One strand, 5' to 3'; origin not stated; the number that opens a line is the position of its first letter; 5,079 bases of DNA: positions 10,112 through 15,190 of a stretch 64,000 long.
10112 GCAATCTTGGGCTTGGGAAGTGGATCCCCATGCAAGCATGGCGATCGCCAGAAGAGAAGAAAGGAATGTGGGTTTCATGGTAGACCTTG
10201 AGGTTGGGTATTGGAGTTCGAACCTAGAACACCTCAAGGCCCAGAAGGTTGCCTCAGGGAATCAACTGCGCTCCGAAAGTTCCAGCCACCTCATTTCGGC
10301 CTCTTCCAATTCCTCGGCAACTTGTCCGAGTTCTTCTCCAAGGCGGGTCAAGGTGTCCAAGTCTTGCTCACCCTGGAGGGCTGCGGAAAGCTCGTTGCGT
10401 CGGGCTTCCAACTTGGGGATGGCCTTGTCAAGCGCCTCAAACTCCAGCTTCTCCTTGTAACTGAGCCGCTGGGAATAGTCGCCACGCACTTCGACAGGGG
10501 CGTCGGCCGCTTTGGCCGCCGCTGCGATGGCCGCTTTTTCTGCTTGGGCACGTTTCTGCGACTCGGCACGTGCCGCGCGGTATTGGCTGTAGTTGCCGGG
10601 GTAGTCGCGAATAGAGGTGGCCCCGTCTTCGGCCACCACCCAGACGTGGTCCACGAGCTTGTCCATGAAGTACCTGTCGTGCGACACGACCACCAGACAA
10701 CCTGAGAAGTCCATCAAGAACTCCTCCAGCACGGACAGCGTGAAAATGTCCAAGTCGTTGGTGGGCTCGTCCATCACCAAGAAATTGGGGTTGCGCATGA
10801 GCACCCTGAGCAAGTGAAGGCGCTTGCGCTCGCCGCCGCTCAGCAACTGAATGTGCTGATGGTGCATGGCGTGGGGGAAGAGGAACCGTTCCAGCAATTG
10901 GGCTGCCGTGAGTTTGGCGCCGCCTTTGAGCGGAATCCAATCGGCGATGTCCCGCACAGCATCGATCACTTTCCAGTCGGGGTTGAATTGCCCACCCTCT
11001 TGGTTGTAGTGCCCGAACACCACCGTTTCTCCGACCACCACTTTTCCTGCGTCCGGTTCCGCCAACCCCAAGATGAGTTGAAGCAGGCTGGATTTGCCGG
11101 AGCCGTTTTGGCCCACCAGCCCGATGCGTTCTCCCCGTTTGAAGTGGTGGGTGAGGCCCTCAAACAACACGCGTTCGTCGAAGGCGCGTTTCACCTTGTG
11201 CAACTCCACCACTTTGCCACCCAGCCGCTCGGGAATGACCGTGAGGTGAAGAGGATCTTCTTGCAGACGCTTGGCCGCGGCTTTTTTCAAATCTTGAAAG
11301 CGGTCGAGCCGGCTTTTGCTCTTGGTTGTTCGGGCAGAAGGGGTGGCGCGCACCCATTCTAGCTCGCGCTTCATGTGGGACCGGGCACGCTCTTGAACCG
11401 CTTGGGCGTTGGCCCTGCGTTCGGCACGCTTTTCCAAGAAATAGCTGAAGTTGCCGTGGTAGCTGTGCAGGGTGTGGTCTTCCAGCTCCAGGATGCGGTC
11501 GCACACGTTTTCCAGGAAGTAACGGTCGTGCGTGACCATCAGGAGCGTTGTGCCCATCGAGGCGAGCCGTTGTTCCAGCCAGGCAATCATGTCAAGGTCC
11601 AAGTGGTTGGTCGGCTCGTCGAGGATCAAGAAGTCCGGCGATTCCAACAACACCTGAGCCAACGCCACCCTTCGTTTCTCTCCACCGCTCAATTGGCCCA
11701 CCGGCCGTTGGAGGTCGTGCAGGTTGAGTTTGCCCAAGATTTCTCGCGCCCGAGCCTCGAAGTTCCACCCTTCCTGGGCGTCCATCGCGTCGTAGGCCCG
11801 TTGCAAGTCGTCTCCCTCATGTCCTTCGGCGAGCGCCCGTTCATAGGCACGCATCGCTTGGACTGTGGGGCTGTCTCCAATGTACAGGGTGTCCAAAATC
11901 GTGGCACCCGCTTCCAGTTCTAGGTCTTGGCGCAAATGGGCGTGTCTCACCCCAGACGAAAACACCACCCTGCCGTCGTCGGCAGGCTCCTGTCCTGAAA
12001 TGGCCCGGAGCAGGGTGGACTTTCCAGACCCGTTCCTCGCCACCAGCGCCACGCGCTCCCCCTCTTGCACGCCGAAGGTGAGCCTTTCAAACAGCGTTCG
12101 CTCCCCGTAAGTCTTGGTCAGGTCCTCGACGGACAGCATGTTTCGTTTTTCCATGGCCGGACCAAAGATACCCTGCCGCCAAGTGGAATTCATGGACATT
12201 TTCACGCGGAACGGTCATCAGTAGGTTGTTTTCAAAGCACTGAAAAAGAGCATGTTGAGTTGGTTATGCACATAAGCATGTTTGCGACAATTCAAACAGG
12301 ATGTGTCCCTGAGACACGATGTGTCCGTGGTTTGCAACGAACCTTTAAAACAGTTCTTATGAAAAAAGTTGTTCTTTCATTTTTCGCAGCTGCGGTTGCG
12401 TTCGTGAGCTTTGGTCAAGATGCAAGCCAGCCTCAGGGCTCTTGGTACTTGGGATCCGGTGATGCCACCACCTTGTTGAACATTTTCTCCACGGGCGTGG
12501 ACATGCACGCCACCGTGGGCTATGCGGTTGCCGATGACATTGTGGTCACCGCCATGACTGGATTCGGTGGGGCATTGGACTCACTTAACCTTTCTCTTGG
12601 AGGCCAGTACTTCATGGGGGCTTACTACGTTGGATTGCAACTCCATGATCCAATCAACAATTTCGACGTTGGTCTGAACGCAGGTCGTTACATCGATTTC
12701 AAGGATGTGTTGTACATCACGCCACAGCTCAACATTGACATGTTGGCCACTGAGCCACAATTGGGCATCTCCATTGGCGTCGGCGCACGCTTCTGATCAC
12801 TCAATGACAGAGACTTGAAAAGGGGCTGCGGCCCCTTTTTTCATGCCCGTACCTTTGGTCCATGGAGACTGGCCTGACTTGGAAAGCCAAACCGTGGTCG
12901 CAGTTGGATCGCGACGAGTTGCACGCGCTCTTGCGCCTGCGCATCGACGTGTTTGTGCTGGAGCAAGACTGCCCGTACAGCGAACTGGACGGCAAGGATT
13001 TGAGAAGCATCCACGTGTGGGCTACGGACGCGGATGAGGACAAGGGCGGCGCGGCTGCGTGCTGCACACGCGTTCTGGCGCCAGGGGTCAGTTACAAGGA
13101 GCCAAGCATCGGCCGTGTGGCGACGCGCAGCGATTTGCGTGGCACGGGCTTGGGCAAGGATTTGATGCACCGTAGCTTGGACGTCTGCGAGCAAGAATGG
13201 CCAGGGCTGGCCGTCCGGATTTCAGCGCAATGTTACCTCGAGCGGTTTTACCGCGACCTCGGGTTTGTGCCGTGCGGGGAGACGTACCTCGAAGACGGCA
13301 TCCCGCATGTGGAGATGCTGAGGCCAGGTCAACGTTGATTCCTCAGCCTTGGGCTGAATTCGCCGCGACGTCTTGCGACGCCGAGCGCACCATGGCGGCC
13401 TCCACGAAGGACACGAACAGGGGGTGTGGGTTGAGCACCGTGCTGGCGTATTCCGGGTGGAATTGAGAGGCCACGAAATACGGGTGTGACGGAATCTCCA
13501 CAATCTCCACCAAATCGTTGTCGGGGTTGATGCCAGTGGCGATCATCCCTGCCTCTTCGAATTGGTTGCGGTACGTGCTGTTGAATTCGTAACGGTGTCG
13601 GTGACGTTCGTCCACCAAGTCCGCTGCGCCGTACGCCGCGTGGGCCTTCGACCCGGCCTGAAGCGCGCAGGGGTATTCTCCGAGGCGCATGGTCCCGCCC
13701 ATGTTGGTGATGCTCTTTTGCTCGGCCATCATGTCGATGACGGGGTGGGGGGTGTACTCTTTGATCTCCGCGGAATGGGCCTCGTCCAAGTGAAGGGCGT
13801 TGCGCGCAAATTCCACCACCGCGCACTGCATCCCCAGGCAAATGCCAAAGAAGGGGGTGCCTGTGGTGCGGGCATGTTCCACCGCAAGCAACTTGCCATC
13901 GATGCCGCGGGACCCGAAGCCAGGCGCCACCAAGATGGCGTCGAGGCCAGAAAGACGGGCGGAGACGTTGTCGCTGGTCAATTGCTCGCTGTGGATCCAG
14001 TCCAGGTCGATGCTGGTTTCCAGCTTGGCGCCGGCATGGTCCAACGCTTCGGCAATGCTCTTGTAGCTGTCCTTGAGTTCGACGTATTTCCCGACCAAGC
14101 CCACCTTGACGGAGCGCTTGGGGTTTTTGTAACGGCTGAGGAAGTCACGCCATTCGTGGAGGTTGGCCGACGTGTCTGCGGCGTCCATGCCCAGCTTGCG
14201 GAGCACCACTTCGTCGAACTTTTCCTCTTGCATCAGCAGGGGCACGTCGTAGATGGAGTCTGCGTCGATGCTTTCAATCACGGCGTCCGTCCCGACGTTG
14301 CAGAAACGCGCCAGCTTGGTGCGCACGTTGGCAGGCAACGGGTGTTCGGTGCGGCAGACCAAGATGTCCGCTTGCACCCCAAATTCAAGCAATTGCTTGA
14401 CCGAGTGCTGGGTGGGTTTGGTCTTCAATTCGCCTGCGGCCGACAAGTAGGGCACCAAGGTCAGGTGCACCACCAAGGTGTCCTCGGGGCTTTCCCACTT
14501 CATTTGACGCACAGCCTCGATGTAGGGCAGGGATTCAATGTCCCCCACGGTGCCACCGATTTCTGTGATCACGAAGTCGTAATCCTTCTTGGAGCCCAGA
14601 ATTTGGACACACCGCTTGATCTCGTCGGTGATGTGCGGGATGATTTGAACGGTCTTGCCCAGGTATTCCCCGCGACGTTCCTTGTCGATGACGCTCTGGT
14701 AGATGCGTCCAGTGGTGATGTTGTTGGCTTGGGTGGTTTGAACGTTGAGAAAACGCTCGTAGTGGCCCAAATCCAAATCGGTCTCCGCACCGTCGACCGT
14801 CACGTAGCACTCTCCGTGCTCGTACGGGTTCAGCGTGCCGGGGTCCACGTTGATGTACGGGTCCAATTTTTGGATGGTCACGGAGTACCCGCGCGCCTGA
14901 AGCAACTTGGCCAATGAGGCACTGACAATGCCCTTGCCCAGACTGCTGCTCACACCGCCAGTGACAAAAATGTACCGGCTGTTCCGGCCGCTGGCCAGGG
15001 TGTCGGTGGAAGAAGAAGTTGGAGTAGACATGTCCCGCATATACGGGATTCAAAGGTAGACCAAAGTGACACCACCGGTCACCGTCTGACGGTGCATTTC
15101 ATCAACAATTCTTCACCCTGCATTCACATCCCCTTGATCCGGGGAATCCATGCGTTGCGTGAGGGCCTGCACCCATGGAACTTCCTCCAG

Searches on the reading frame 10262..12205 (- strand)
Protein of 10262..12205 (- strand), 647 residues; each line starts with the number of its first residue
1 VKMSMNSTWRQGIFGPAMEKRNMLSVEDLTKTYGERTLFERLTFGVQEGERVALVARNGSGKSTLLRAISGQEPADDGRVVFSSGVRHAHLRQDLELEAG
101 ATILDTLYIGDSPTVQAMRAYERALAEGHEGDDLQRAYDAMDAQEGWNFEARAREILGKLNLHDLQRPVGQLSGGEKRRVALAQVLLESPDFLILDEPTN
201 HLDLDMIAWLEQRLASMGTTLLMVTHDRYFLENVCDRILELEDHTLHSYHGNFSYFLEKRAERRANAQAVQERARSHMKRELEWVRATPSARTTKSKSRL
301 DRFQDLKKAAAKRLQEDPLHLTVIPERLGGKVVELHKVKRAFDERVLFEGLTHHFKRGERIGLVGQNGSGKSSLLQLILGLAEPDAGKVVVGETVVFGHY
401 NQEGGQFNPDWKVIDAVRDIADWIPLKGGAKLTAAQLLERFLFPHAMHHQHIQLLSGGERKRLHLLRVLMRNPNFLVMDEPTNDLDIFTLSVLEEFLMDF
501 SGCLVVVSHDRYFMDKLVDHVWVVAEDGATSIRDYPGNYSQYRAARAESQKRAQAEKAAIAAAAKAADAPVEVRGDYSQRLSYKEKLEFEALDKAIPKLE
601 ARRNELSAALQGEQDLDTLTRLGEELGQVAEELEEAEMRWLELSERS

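Call 55: search_protein_families(library=pfam, proteins=[window:10262-12205:-], max_evalue=0.00001)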
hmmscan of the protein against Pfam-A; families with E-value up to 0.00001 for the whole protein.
window:10262-12205:- (647 aa): 7 families
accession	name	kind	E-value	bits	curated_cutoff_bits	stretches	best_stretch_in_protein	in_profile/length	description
PF00005.33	ABC_tran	-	2.3e-51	174.4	25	2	40-200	2-137/137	ABC transporter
PF12848.13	ABC_tran_Xtn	-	7.5e-16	58.4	25.9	1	239-312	1-76/85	ABC transporter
PF13304.12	AAA_21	-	2e-14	54.8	27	0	161-231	227-303/304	AAA domain, putative AbiEii toxin, Type IV TA system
PF16326.10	ABC_tran_CTD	-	8.3e-14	52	32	1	580-645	1-69/69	ABC transporter C-terminal domain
PF02463.25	SMC_N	-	3e-12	46.9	40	0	171-240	136-210/220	RecF/RecN/SMC N terminal domain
PF13555.12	AAA_29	-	6.7e-08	32.6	27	0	348-375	12-39/61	P-loop containing region of AAA domain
PF00006.31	ATP-synt_ab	-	2.6e-06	27.7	29.5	0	45-104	10-69/213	ATP synthase alpha/beta family, nucleotide-binding domain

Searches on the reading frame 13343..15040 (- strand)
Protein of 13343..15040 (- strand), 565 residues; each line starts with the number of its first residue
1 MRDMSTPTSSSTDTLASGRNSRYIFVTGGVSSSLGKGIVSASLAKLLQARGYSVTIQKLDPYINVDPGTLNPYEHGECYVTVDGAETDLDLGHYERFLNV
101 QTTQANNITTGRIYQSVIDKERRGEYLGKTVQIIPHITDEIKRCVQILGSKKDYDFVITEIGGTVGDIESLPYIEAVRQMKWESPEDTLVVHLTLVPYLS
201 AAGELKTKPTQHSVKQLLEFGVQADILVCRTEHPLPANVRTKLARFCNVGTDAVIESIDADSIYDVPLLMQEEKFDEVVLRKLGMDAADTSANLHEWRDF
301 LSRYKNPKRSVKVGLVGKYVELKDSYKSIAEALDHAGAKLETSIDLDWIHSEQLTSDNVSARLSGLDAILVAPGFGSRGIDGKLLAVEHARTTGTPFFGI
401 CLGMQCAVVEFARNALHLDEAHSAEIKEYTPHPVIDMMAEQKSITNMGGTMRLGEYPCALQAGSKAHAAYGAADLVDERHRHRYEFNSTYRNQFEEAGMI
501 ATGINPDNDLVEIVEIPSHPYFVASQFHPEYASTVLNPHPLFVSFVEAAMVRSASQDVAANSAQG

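Call 55: search_protein_families(library=pfam, proteins=[window:13343-15040:-], max_evalue=0.00001)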
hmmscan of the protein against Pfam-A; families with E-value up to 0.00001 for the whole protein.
window:13343-15040:- (565 aa): 2 families
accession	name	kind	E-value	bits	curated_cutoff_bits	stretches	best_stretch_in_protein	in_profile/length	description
PF06418.20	CTP_synth_N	-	9.3e-124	412.5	26.1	1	22-285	1-265/265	CTP synthase N-terminus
PF00117.34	GATase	-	1e-38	133.3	22.8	1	322-547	2-189/190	Glutamine amidotransferase class-I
